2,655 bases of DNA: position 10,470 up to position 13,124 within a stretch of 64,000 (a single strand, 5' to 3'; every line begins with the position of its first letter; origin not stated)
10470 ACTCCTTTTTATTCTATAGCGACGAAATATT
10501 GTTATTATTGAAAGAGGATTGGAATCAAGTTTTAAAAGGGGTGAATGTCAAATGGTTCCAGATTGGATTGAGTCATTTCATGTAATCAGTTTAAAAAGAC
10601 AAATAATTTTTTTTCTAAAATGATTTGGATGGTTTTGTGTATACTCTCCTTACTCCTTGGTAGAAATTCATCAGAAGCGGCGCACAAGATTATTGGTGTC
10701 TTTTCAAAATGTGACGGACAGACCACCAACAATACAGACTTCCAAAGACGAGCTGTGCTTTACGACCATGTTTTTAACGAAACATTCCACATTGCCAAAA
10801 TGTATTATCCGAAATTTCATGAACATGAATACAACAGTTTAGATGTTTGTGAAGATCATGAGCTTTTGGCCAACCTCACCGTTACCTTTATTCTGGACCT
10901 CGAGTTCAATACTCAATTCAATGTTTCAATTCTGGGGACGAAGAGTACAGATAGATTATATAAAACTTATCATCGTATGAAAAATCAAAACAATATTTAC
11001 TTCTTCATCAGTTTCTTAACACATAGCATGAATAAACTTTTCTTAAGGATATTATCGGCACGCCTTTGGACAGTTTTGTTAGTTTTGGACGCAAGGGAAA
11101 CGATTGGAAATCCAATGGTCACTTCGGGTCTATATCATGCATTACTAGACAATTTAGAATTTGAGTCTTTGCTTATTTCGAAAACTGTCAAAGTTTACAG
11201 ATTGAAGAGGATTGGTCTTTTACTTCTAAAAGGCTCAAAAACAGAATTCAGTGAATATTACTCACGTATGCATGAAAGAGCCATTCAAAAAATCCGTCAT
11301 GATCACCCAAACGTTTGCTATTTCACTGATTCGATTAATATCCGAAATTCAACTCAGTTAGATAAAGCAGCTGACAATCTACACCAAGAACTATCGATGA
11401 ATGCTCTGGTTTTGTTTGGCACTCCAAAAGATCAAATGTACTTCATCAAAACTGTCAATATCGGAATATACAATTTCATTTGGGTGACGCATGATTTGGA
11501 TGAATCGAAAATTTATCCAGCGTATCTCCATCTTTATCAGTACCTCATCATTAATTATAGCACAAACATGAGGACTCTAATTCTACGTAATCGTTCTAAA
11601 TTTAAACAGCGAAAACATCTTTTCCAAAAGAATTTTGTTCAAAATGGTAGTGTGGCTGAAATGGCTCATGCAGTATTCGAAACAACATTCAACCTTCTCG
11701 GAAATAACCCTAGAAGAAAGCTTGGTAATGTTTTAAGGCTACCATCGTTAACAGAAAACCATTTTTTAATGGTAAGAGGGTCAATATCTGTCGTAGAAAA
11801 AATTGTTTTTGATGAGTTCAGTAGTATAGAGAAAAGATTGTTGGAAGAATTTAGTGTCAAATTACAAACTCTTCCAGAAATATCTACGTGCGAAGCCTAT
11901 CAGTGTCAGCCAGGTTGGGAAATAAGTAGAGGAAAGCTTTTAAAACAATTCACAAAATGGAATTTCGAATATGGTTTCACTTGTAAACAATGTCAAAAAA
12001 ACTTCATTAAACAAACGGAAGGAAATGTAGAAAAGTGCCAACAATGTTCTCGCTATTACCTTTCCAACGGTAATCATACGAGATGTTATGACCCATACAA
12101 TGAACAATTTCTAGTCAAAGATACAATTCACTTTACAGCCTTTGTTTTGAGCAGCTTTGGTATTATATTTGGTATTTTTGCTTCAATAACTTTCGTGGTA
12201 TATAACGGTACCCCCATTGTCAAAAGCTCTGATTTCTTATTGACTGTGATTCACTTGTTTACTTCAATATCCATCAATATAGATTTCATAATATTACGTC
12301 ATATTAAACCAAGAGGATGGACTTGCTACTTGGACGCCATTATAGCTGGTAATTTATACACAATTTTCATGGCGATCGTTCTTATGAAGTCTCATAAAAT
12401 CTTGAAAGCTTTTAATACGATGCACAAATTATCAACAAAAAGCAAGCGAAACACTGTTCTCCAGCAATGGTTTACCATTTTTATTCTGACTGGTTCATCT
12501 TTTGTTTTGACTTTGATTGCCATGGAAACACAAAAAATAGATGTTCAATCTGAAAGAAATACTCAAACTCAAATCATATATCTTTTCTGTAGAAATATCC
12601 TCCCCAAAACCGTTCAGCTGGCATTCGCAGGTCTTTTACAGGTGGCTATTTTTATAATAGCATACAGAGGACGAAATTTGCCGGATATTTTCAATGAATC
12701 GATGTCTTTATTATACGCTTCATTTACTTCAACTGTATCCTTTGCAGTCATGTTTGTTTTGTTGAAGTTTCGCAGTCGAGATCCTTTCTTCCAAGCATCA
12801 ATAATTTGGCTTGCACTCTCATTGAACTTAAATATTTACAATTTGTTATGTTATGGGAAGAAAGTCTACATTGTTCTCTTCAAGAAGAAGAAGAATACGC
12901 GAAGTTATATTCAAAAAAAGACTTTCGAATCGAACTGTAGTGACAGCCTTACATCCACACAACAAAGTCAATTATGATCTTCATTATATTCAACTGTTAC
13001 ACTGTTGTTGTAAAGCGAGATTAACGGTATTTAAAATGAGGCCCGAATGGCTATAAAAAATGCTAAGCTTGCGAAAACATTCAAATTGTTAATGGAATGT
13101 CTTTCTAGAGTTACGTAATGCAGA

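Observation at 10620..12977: Divergent mGluR/CaSR-like receptor with a short (roughly 400 aa) ectodomain and an atypical 9-Cys linker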

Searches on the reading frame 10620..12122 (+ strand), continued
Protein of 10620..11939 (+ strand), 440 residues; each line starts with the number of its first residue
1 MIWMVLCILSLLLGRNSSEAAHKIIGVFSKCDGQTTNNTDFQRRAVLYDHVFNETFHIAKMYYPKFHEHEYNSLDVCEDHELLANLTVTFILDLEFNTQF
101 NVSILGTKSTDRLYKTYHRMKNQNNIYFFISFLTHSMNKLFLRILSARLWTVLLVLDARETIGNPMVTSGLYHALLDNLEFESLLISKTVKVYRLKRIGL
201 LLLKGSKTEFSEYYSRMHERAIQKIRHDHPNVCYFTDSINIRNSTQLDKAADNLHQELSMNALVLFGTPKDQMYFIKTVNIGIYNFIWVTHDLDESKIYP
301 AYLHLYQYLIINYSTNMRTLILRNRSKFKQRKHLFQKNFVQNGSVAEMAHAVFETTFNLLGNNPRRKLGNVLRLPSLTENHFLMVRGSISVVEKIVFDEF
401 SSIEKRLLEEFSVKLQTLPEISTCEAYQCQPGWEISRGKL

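Call 51: find_encoding_contigs(protein=P0009, flank=5000, max_places=3)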
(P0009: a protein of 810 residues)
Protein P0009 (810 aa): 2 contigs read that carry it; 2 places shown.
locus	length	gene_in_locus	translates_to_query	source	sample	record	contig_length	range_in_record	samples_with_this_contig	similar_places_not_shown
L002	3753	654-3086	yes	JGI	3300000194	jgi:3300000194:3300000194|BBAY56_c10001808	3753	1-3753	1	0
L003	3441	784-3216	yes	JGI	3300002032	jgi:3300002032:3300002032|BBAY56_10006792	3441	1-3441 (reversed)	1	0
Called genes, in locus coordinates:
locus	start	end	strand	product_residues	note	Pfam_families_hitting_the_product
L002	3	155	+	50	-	?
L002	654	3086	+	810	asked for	PF00003:7tm_3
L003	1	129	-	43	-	?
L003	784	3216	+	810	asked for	PF00003:7tm_3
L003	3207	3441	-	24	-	?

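Call 53: find_homologous_proteins(query=A5, max_evalue=10)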
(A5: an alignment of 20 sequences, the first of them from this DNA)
Query A5 (20 sequences) (482 aa, profile of the alignment): 5 proteins with E <= 10 among 5815 candidates.
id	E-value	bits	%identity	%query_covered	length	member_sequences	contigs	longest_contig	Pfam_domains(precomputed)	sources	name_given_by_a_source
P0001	4.0e-174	598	59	100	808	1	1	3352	PF00003.29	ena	-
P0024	8.4e-89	317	47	49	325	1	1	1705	PF00003.29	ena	-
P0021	1.7e-40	157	30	9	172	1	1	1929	-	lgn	-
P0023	5.8e-38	149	60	20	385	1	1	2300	PF00003.29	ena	-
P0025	3.4e-31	127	69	17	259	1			PF00003.29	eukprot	eukprot:TCONS_00009880-protein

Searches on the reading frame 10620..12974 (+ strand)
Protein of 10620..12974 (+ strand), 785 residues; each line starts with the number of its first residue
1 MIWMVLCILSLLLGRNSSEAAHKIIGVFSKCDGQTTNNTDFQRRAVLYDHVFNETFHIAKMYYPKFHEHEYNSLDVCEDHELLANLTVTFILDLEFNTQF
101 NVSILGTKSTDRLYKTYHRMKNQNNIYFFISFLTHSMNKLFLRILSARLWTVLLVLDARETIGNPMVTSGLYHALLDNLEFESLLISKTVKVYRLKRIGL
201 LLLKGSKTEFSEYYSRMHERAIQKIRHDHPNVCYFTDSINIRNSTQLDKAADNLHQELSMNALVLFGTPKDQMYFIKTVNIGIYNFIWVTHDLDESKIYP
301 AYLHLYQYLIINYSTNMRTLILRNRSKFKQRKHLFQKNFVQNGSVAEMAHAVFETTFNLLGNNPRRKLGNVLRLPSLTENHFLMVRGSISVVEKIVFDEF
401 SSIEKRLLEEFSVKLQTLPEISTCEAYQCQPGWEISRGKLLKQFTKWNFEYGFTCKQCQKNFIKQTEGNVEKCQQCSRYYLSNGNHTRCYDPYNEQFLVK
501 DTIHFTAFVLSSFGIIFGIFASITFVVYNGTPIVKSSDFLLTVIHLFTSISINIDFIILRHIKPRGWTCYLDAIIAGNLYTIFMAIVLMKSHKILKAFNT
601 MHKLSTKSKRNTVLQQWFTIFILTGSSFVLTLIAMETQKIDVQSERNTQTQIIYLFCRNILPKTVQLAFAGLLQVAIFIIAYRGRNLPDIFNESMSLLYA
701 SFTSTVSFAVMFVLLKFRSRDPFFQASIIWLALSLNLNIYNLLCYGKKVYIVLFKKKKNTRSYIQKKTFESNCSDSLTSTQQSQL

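Call 3: search_protein_families(library=pfam, proteins=[window:10620-12974:+], max_evalue=1)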
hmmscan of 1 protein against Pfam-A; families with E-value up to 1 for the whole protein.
window:10620-12974:+ (785 aa): 1 family
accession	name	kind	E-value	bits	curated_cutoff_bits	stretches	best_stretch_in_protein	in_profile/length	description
PF00003.28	7tm_3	-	2.1e-23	83.7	33.5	1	500-742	4-243/251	7 transmembrane sweet-taste receptor of 3 GCPR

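Call 4: search_solved_structures(query=window:10620-12974:+, max_evalue=1, show_alignments=2)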
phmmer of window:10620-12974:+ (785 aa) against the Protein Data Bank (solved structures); distinct sequences matched with E-value up to 1: 63 (the best 60 are shown).
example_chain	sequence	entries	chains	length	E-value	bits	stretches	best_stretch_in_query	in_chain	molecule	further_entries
7dd5_A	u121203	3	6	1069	4.1e-20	74.9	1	453-765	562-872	Calcium-Sensing Receptor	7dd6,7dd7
8x0e_A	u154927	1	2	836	4.5e-19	71.4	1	442-768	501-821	Metabotropic glutamate receptor 5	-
9axf_R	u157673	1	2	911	6.4e-19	70.9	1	453-765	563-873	Extracellular calcium-sensing receptor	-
9asb_Q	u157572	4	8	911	6.4e-19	70.9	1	453-765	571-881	Isoform 1 of Extracellular calcium-sensing receptor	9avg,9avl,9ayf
8wpg_B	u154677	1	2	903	6.5e-19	70.9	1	453-765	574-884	Extracellular calcium-sensing receptor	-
8szh_A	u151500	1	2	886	6.6e-19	70.9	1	453-765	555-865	Extracellular calcium-sensing receptor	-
8szi_A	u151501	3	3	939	6.7e-19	70.9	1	453-765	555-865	Extracellular calcium-sensing receptor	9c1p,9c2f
7m3e_A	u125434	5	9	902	6.9e-19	70.8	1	453-765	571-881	Extracellular calcium-sensing receptor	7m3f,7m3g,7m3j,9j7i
8szf_B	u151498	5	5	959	7.1e-19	70.8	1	453-765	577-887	Extracellular calcium-sensing receptor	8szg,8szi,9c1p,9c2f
8szf_A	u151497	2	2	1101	9.2e-19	70.4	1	453-765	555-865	Extracellular calcium-sensing receptor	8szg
7dtt_A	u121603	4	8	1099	9.3e-19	70.4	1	453-765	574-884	Extracellular calcium-sensing receptor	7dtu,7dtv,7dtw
8wpu_B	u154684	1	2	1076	9.9e-19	70.3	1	453-765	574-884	Extracellular calcium-sensing receptor,calcium-sensing receptor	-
7sil_A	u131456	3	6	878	1e-18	70.3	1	453-761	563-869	Isoform 1 of Extracellular calcium-sensing receptor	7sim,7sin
7e6t_B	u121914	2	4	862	1.3e-18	69.9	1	453-761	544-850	Extracellular calcium-sensing receptor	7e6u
8x0c_A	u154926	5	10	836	1.8e-18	69.4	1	442-768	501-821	Metabotropic glutamate receptor 5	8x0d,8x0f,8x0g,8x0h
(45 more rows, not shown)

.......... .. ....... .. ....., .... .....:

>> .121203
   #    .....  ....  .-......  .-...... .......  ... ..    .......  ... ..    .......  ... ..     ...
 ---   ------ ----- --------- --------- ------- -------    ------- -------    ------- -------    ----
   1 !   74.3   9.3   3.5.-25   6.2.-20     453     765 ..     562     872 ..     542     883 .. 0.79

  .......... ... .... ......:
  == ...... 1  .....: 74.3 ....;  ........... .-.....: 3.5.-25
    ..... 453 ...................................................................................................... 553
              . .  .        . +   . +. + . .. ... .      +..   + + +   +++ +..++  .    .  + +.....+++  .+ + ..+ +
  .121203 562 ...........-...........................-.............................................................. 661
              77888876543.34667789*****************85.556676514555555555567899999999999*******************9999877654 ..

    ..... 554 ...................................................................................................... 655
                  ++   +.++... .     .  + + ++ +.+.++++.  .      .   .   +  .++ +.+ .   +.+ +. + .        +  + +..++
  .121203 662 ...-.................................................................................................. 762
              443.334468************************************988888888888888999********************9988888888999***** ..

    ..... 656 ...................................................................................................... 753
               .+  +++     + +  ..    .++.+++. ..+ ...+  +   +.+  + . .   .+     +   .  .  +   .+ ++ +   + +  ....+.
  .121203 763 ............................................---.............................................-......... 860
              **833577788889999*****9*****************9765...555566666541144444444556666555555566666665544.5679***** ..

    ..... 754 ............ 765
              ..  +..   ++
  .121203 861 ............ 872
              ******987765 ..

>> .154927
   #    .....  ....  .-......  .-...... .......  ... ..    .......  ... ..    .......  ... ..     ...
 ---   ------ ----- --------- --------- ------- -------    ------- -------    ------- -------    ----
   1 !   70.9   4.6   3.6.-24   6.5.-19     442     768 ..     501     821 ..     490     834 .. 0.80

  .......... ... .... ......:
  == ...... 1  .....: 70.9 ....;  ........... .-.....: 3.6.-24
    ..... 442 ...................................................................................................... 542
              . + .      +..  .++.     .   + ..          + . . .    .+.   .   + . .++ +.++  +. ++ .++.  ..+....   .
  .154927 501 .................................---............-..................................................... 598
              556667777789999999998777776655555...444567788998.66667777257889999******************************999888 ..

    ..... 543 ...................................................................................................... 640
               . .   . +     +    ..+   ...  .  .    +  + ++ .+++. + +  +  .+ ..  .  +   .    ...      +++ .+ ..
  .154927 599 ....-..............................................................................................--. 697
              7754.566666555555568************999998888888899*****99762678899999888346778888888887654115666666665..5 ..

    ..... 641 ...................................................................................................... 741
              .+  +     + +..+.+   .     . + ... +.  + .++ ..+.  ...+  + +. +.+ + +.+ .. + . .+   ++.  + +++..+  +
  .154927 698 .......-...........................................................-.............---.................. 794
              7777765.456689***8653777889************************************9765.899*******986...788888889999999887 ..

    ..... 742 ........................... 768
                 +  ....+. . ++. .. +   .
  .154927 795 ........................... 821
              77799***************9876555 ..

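Call 6: find_homologous_proteins(query=window:10620-12974:+)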
Query window:10620-12974:+ (785 aa): 1 proteins with E <= 0.001 among 7157 candidates.
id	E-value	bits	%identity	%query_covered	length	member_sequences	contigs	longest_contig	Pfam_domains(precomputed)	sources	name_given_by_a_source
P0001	0.0e+0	1090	64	100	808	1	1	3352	PF00003.29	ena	-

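Call 9: find_encoding_contigs(protein=P0001, flank=10000)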
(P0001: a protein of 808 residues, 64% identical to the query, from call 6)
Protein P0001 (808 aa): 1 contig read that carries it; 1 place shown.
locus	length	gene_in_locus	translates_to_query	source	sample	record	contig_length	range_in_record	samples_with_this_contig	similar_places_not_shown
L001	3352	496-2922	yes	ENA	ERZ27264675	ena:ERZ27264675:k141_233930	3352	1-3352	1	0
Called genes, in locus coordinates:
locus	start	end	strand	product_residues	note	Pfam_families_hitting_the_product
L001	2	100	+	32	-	?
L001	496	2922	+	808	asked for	PF00003:7tm_3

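Call 29: find_homologous_proteins(query=A4, max_evalue=0.001)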
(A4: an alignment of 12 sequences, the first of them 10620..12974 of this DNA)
Query A4 (12 sequences) (785 aa, profile of the alignment): 4 proteins with E <= 0.001 among 8000 candidates.
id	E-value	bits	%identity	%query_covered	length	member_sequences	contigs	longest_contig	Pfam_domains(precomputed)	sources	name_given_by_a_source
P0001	0.0e+0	1080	64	100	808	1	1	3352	PF00003.29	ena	-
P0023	6.0e-160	552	70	47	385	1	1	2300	PF00003.29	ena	-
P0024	6.8e-86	307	51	40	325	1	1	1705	PF00003.29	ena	-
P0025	4.8e-63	232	63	22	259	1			PF00003.29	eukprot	eukprot:TCONS_00009880-protein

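Call 30: list_cluster_members(proteins=[P0025, P0002, P0003, P0005, P0008, P0009, P0010, P0013, P0015, P0023])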
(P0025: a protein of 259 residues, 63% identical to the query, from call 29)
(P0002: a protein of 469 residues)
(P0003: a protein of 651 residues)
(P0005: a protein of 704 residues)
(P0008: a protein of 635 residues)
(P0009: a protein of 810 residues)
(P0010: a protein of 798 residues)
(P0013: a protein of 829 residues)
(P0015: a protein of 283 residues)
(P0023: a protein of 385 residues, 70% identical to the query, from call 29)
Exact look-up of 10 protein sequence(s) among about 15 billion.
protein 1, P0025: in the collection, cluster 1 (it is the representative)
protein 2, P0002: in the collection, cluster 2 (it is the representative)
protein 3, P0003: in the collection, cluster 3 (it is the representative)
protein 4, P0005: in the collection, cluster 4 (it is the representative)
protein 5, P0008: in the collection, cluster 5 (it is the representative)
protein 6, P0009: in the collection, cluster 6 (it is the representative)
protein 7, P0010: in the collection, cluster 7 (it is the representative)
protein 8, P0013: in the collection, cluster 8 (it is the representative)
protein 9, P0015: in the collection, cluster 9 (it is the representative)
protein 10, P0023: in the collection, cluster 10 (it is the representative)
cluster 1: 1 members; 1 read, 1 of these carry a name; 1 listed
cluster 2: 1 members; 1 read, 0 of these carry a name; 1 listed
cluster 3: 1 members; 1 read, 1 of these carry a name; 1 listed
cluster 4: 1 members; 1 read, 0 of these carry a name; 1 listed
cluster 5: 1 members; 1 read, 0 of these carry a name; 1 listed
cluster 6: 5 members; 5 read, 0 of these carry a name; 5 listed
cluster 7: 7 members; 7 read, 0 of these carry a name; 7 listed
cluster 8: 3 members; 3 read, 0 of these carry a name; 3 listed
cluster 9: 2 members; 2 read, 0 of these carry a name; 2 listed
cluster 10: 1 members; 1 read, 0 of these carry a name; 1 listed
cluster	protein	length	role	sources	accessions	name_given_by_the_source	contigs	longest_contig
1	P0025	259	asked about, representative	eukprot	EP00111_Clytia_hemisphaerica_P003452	TCONS_00009880-protein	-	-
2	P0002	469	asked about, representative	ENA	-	-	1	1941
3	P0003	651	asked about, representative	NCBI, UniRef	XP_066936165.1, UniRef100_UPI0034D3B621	metabotropic glutamate receptor 8-like [Clytia hemisphaerica] | metabotropic glutamate receptor 8-like n=1 Tax=Clytia hemisphaerica TaxID=252671 ...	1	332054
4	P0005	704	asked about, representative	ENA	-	-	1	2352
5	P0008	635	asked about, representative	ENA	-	-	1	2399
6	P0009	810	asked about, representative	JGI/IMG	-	-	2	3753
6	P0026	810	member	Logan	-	-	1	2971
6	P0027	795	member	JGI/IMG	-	-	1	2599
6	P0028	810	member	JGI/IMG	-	-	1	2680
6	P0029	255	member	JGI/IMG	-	-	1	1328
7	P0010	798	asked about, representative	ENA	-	-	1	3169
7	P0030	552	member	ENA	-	-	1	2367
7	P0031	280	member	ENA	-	-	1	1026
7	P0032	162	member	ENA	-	-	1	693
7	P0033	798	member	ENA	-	-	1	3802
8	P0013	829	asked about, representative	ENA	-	-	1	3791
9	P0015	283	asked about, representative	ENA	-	-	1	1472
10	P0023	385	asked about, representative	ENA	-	-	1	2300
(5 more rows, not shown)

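Call 58: list_cluster_members(proteins=[window:10620-12974:+, window:18750-19148:-, P0024, P0021])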
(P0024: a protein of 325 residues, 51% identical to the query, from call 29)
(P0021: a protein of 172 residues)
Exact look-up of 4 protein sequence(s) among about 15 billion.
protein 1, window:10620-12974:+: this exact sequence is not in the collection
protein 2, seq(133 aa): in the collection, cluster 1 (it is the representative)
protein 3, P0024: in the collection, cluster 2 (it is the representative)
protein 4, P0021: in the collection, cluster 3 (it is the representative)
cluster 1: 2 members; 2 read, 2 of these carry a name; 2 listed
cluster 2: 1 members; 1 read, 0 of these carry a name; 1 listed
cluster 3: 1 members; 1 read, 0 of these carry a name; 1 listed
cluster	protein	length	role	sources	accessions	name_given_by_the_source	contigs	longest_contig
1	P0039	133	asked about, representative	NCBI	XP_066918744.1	late histone H2A.2.2 [Clytia hemisphaerica]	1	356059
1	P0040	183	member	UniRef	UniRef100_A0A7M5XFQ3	Histone H2A n=2 Tax=Clytia hemisphaerica TaxID=252671 RepID=A0A7M5XFQ3_9CNID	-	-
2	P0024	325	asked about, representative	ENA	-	-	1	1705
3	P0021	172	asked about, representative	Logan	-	-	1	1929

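Call 74: find_related_loci(query=A7, collection=metagenome_contigs, flank=4000)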
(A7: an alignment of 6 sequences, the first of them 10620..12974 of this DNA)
Query A7 (785 aa) in metagenome_contigs; peptide patterns used: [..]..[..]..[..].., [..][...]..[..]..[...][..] (x = any residue, [..] = any of these).
228 stretches matched a pattern, but none encodes a relative of the query by tblastn (E <= 1e-3).
